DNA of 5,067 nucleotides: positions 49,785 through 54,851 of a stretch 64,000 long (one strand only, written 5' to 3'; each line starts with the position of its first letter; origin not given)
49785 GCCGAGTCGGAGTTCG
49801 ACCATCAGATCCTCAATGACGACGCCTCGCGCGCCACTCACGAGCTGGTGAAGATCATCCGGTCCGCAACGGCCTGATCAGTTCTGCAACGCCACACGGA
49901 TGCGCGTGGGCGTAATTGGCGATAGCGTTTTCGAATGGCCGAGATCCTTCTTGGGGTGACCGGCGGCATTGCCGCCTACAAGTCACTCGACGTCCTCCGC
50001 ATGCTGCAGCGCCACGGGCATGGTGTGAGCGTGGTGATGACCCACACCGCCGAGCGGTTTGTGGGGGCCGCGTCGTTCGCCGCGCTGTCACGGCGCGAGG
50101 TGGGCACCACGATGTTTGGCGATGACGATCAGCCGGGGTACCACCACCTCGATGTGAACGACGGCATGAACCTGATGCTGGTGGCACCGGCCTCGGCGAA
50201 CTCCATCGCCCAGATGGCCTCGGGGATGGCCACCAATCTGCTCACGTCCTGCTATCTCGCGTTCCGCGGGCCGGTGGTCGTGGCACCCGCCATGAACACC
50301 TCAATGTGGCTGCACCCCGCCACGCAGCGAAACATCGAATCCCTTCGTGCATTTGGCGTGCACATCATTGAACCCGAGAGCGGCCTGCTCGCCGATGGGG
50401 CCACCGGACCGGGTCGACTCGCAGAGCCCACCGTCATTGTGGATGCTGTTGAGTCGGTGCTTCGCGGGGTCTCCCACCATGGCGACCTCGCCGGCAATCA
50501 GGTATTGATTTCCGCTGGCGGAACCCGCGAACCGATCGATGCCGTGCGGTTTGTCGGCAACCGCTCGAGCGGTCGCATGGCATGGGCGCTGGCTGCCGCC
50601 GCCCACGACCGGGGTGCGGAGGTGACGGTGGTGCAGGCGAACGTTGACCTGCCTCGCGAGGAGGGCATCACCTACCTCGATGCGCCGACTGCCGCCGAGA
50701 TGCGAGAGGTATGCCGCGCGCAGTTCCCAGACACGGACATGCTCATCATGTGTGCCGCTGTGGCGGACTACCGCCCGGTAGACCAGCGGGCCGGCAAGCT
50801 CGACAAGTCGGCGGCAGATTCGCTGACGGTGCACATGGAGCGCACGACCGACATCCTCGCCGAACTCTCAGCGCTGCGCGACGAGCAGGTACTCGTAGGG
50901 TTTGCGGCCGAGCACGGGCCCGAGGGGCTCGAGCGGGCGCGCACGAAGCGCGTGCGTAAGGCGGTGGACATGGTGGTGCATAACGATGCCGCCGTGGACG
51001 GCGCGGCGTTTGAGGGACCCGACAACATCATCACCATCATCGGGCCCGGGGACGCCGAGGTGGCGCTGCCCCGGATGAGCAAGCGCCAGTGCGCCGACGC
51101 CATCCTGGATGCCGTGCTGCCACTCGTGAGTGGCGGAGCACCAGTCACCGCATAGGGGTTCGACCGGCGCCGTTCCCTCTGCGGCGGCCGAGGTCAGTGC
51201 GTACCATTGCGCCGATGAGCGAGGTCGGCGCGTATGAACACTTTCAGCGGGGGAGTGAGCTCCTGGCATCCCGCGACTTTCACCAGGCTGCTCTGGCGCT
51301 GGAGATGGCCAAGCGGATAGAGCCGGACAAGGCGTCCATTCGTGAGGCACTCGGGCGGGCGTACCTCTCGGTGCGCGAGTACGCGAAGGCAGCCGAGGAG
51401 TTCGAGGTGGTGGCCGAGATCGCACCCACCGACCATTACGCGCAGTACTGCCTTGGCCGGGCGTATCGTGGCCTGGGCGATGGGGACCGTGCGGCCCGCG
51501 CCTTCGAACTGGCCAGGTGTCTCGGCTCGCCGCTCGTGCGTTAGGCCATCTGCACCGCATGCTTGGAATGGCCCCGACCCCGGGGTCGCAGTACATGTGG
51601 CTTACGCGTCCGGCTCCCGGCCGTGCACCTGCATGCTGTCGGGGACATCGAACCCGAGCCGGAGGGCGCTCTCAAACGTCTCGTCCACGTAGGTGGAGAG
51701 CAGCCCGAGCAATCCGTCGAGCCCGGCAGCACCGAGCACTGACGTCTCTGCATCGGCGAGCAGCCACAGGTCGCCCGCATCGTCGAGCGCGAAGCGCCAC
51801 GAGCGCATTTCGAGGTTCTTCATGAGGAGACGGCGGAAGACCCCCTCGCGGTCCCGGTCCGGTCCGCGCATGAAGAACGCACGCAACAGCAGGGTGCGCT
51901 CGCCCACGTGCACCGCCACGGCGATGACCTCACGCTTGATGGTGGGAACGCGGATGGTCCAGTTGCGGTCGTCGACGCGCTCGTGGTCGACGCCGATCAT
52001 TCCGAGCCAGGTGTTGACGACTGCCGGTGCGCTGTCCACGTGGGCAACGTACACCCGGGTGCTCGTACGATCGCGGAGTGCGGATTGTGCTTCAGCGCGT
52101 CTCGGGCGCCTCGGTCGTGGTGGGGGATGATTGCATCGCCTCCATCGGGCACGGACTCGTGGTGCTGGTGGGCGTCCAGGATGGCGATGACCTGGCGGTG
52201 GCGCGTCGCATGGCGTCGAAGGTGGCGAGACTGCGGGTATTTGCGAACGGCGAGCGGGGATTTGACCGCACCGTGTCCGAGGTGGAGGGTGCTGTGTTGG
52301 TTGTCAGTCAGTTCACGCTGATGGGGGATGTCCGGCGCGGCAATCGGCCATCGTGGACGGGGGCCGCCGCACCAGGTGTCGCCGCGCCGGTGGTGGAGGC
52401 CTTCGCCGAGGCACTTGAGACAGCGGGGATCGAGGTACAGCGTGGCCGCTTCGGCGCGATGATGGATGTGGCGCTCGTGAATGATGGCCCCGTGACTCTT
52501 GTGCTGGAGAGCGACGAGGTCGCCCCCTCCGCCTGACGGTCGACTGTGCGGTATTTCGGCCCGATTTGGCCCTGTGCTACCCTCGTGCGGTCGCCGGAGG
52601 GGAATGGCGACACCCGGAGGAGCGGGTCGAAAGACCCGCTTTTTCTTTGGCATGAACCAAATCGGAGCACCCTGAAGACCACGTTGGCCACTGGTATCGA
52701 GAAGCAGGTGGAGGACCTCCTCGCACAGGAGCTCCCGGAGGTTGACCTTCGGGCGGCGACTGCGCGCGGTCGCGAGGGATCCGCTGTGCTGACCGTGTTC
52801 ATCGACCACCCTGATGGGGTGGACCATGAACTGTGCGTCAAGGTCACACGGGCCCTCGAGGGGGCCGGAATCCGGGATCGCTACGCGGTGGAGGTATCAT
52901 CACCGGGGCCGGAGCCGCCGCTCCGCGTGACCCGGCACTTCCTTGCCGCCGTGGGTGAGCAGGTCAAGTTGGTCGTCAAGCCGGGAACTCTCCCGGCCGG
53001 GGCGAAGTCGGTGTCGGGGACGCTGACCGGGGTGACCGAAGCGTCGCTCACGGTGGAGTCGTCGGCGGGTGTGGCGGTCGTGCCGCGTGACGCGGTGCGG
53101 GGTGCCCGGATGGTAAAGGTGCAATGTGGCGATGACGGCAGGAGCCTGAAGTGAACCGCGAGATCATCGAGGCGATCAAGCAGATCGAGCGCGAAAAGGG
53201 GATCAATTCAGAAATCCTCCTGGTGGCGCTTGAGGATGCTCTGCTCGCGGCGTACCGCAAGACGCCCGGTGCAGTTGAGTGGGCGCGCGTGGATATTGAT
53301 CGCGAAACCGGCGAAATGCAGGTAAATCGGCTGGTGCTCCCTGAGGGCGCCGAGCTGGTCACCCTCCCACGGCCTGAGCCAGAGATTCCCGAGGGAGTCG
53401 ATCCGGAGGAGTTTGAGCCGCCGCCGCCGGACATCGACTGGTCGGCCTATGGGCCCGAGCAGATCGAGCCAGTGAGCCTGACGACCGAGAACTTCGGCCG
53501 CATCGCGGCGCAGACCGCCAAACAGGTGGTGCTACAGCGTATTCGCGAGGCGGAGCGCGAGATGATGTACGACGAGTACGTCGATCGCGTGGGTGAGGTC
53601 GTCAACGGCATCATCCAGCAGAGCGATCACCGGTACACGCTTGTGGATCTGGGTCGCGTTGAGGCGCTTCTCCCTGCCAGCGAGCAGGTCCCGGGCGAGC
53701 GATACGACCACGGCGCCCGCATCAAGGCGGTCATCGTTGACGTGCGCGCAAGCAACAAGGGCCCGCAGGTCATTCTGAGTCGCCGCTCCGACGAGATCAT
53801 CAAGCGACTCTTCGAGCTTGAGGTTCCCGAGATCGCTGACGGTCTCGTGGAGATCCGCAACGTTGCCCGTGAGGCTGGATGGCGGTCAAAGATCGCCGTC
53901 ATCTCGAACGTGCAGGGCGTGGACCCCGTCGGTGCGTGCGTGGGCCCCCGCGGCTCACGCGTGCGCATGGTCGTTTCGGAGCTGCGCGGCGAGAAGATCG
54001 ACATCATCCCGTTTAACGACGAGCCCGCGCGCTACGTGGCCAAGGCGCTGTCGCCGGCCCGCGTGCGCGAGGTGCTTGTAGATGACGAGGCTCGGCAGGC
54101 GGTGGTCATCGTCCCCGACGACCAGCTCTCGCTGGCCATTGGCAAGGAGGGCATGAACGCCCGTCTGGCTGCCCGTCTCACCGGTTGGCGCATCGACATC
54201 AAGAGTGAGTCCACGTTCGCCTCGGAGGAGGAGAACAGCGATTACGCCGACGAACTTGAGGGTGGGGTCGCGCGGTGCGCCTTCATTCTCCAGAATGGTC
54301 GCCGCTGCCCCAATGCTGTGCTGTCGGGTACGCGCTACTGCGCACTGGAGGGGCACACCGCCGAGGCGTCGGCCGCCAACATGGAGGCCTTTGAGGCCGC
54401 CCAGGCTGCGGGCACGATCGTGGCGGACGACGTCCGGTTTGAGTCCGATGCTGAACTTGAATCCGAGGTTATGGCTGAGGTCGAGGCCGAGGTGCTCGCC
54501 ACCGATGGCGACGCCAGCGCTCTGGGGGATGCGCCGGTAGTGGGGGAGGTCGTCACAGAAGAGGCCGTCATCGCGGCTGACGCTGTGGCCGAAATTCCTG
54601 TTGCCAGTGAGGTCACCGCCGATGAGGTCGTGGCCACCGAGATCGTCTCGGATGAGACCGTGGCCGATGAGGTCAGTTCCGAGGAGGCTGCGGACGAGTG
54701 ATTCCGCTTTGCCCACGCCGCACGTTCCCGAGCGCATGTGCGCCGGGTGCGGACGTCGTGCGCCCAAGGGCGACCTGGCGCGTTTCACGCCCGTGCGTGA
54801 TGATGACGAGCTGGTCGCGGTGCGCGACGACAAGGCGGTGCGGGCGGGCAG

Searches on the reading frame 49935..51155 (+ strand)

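Call 21: search_protein_families(library=pfam, proteins=[window:49935-51155:+], max_evalue=0.00001)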
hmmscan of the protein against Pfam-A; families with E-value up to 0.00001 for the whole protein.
window:49935-51155:+ (406 aa): 2 families
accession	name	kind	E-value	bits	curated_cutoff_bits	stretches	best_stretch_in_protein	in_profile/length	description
PF04127.22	DFP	-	4.4e-60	203.1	22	1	185-369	1-186/186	DNA/pantothenate metabolism flavoprotein C-terminal domain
PF02441.25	Flavoprotein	-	8.6e-29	100.7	22.7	1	3-173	2-159/162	Flavoprotein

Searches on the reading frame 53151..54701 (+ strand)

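Call 21: search_protein_families(library=pfam, proteins=[window:53151-54701:+], max_evalue=0.00001)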
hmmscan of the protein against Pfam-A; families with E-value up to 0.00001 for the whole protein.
window:53151-54701:+ (516 aa): 2 families
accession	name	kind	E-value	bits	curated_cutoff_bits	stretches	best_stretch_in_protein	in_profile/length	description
PF13184.12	KH_5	-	1.7e-24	86.2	27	1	242-308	1-67/69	NusA-like KH domain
PF08529.16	NusA_N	-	2.4e-23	83.1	23.8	2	4-60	1-57/119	NusA N-terminal domain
